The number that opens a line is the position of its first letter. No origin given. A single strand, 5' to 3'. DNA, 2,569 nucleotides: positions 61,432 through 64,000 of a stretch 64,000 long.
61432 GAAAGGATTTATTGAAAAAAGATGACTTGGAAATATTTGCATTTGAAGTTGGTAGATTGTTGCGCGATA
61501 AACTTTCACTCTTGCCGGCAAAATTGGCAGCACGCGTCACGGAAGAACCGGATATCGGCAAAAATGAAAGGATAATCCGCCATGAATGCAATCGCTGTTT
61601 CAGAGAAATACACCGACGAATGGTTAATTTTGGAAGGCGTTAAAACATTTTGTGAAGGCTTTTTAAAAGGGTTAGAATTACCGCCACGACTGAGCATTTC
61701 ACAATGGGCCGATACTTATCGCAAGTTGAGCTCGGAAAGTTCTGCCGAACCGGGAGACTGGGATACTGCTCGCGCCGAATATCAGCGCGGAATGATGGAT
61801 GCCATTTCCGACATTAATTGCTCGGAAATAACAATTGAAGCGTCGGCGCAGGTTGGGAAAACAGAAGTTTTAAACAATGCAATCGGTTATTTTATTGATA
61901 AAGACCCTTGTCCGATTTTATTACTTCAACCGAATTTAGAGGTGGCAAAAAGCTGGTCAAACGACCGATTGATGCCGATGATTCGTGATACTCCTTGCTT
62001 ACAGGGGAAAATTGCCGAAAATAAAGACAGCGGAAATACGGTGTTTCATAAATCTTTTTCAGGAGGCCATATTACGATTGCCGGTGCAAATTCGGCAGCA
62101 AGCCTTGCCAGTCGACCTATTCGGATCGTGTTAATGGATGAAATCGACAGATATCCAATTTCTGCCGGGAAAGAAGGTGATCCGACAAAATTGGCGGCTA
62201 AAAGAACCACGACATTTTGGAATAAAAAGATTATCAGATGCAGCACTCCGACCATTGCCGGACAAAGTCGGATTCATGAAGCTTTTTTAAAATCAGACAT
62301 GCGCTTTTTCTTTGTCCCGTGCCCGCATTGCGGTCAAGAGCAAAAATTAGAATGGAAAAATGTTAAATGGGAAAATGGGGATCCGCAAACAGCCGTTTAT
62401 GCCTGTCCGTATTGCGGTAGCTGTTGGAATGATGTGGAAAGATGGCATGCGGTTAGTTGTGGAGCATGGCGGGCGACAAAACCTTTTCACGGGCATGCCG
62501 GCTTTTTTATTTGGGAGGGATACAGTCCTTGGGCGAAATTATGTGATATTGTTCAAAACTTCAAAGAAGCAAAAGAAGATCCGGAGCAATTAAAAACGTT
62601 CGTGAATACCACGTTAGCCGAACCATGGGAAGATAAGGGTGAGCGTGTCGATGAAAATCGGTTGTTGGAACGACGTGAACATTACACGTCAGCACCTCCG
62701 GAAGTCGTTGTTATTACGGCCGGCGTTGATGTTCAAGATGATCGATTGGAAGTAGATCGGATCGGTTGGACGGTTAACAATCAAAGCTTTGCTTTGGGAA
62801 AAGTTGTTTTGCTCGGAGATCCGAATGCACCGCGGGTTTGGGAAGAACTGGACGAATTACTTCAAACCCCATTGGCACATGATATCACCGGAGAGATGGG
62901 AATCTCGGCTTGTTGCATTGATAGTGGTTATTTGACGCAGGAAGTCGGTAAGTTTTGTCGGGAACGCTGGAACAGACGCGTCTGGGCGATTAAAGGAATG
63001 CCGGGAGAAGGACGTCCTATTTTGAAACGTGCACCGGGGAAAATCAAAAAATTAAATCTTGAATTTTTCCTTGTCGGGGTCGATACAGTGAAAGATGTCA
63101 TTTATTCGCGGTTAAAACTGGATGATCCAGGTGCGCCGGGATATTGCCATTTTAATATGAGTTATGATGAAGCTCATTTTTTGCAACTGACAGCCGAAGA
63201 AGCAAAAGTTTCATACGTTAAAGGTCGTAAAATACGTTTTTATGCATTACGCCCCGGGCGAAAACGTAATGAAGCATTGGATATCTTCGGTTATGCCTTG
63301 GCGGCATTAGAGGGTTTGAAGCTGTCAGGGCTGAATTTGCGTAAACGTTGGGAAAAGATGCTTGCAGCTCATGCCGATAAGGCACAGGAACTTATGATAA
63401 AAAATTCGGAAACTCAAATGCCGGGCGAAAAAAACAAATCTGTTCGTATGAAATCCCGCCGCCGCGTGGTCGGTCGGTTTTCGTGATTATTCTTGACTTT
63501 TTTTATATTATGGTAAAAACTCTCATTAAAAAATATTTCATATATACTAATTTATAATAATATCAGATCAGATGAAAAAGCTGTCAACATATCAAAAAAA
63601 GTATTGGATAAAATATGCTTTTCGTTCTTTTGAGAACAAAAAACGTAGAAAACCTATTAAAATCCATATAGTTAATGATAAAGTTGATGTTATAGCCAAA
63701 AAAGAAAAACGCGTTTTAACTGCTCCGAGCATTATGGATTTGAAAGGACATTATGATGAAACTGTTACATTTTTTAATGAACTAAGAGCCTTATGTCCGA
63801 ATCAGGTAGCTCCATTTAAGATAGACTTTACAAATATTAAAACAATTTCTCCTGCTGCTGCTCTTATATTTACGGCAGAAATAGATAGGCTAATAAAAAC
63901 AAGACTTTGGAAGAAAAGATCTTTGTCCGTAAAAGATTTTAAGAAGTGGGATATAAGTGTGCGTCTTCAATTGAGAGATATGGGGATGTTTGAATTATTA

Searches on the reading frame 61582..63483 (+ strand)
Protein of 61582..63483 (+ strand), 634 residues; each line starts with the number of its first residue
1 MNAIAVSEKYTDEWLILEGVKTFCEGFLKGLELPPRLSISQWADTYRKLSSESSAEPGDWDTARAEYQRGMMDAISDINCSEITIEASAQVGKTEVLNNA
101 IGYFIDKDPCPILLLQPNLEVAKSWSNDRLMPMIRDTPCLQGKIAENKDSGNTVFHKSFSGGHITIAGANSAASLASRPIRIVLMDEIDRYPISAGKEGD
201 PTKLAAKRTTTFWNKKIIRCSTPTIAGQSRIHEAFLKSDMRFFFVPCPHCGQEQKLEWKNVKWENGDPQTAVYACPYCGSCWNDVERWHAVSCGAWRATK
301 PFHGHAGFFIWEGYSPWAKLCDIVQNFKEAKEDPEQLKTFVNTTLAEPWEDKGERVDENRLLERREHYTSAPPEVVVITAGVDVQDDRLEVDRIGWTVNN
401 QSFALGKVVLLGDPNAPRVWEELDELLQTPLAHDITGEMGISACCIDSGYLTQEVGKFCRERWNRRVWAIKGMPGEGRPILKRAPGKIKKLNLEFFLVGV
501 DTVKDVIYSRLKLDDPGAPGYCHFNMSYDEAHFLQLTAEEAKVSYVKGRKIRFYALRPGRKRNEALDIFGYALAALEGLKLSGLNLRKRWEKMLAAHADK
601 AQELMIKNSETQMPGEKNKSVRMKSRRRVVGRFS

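Call 72: find_related_loci(query=window:61582-63483:+, collection=viral_contigs, flank=10000)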
Query window:61582-63483:+ (634 aa) in viral_contigs; peptide patterns used: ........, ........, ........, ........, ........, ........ (x = any residue, [..] = any of these).
356 stretches matched a pattern; 350 encode a relative of the query (tblastn E <= 1e-3); the best 80 are kept; 80 distinct loci.
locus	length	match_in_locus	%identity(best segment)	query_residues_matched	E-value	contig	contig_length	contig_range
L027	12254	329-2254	72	1-634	0e+0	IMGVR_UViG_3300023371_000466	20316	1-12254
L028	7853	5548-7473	72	1-634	0e+0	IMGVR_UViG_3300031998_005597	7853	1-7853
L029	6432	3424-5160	53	7-582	0e+0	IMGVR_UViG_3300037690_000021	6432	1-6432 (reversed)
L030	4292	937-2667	51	34-607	0e+0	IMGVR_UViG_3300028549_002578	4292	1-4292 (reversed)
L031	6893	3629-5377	51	34-614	0e+0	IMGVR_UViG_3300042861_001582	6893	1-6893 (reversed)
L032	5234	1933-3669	52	7-582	0e+0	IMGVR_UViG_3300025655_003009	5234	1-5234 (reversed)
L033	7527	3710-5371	53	30-582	0e+0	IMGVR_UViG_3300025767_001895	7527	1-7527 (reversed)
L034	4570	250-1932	53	23-582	0e+0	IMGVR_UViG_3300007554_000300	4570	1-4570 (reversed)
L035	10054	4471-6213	51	23-604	0e+0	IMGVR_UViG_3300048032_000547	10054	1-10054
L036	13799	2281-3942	53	30-582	0e+0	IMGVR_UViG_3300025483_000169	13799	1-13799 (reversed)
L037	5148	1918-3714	50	28-632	0e+0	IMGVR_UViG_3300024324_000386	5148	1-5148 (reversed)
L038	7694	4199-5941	51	23-604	0e+0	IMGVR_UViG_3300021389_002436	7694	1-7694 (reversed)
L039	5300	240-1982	51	23-604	0e+0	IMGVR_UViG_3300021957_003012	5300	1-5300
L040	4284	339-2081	51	23-604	0e+0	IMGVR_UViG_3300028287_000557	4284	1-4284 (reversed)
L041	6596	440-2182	51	23-604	0e+0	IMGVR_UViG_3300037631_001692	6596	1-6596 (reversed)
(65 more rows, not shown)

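Call 75: find_related_loci(query=window:61582-63483:+, collection=metagenome_contigs, flank=10000)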
Query window:61582-63483:+ (634 aa) in metagenome_contigs; peptide patterns used: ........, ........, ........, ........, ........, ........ (x = any residue, [..] = any of these).
393 stretches matched a pattern; 311 encode a relative of the query (tblastn E <= 1e-3); the best 80 are kept; 80 distinct loci.
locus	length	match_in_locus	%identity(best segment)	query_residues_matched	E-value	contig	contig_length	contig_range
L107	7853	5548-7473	72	1-634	0e+0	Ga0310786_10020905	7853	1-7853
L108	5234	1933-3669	52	7-582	0e+0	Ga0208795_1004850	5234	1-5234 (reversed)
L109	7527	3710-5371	53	30-582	0e+0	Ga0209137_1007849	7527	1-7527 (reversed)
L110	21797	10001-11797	50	28-632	0e+0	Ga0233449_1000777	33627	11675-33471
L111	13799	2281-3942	53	30-582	0e+0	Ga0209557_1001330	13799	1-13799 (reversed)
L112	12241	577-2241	53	29-582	0e+0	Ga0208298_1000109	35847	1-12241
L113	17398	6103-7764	53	30-582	0e+0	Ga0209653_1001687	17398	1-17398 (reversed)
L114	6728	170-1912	51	23-604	0e+0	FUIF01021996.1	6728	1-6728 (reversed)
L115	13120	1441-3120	52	25-586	0e+0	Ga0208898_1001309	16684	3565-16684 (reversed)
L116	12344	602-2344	51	23-604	0e+0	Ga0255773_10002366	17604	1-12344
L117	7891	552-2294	51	23-604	0e+0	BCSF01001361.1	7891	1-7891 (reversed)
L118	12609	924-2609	52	22-582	0e+0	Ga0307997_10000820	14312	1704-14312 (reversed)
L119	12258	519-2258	51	23-601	0e+0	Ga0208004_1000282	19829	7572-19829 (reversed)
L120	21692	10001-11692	52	20-586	0e+0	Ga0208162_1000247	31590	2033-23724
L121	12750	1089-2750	53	30-582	0e+0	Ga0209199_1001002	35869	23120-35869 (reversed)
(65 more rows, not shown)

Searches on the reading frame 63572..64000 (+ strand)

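Call 64: search_protein_families(library=pfam, proteins=[window:63572-64000:+], max_evalue=0.1)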
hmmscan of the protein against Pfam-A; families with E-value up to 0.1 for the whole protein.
window:63572-64000:+ (143 aa): 0 families

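Call 65: search_protein_families(library=phrogs, proteins=[window:63572-64000:+], max_evalue=0.1)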
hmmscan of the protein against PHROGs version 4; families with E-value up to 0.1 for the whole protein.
window:63572-64000:+ (143 aa): 2 families
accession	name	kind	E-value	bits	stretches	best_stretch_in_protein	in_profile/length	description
phrog_3364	-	unknown function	0.00063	20.2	1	47-143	5-95/304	-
phrog_13288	-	unknown function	0.04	14.5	1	3-105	100-196/208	-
